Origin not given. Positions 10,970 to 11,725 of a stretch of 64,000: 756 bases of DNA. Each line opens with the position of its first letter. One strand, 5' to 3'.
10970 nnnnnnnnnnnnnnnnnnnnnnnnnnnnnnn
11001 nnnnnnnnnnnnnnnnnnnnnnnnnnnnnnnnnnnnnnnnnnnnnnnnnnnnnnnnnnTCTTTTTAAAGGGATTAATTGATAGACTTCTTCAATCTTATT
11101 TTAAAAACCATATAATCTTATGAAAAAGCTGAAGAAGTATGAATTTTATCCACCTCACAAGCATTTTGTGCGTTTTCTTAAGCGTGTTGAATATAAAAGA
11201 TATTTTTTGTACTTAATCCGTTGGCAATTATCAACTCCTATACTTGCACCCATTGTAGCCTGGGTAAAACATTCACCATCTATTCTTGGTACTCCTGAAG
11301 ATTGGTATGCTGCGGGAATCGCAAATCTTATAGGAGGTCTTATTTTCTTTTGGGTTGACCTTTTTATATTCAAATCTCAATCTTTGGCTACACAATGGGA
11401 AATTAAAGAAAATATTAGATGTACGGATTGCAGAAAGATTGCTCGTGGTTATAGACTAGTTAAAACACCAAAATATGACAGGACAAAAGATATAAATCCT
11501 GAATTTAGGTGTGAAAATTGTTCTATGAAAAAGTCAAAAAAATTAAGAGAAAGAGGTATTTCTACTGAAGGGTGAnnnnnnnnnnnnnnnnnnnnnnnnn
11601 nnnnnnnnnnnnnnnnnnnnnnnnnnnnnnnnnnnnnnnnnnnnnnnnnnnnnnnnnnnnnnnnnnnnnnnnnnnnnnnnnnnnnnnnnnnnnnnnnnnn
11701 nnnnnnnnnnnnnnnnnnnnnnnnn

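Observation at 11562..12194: Cohesin-like domain protein (candidate dockerin receptor), anchored by an N-terminal TM and PT linker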

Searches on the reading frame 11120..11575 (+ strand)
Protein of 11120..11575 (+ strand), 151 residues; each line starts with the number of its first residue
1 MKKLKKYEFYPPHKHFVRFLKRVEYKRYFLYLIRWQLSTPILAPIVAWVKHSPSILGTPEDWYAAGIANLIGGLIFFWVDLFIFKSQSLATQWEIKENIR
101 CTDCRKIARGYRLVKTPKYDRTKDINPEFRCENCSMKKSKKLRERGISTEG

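Call 19: search_protein_families(library=pfam, proteins=[window:11120-11575:+], max_evalue=0.01)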
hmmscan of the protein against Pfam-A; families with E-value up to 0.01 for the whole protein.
window:11120-11575:+ (151 aa): 0 families

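Call 77: search_protein_families(library=ncbifam, proteins=[window:11120-11575:+], max_evalue=0.01)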
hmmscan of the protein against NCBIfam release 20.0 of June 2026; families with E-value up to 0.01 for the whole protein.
window:11120-11575:+ (151 aa): 0 families
